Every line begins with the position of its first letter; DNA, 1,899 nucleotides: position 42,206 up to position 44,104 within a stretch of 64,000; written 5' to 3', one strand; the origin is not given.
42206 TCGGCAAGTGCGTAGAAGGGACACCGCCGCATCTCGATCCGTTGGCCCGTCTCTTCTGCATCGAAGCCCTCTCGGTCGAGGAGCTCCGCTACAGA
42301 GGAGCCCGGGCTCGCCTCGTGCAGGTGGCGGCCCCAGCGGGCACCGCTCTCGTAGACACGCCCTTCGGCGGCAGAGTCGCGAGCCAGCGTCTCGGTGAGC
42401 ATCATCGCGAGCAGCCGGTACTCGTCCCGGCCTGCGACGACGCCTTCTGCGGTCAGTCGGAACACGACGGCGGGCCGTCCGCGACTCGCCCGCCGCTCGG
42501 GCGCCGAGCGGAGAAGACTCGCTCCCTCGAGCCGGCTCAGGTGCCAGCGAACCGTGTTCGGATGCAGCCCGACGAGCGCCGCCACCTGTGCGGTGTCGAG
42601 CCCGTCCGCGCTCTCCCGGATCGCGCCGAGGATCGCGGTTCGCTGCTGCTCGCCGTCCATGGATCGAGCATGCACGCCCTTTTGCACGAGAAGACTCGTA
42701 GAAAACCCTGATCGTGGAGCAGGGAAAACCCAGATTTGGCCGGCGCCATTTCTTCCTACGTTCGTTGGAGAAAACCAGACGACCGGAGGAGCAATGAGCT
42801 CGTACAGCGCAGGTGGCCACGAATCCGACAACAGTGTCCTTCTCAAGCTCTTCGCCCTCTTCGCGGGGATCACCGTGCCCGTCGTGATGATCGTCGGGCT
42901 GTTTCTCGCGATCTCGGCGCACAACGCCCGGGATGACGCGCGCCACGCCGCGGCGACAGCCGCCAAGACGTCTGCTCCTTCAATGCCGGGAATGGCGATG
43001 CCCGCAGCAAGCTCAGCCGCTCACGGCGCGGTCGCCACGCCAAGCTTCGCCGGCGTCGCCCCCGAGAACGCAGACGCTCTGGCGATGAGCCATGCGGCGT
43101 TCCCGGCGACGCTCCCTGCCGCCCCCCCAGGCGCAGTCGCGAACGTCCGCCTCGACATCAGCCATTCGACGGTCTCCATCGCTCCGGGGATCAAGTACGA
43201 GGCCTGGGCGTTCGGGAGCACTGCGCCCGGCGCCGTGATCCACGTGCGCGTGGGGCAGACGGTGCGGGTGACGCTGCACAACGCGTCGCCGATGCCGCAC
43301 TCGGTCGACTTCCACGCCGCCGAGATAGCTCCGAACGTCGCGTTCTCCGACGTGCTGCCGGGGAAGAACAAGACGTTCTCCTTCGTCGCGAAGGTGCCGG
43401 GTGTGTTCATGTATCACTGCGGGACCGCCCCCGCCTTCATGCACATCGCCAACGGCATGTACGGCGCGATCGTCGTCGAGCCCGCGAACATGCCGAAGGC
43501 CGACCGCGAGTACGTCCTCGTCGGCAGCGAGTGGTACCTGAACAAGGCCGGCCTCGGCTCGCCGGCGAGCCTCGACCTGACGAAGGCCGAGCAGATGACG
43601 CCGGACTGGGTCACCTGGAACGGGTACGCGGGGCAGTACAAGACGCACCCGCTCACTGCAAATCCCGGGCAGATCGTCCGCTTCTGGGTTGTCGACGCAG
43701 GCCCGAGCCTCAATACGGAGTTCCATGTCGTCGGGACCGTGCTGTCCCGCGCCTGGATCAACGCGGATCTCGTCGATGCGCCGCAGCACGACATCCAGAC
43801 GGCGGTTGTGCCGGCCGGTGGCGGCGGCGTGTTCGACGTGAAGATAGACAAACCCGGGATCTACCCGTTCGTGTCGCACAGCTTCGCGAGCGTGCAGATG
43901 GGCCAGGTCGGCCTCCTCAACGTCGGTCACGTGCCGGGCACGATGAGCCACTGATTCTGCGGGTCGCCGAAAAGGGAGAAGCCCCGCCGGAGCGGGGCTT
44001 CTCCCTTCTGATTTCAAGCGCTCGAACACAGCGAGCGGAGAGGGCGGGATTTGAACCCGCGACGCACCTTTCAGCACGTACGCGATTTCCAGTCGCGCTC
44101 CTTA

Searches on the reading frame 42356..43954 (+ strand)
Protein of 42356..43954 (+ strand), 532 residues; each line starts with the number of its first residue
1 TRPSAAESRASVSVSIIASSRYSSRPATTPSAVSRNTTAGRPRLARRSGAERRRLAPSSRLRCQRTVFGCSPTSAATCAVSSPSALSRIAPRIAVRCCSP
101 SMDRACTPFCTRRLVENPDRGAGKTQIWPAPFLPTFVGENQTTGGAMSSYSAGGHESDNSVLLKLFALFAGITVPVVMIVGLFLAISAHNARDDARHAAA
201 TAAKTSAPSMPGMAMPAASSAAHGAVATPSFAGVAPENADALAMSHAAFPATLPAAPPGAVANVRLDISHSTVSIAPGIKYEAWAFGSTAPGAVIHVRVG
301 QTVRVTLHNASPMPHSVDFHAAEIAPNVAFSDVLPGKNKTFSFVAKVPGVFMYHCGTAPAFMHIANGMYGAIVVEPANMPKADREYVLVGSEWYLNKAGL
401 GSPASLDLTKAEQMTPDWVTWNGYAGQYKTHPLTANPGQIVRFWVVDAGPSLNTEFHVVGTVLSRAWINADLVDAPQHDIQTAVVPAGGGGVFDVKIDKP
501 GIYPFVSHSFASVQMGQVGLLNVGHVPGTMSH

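Call 53: search_protein_families(library=pfam, proteins=[window:42356-43954:+], max_evalue=0.00001)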
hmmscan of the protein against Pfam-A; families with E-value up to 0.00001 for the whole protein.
window:42356-43954:+ (532 aa): 2 families
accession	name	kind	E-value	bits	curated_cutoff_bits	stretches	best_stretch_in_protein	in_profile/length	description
PF07731.20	Cu-oxidase_2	-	3.1e-11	43.6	20.4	0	333-377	95-136/137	Multicopper oxidase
PF07732.21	Cu-oxidase_3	-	7.4e-11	42.6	21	1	269-377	3-117/119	Multicopper oxidase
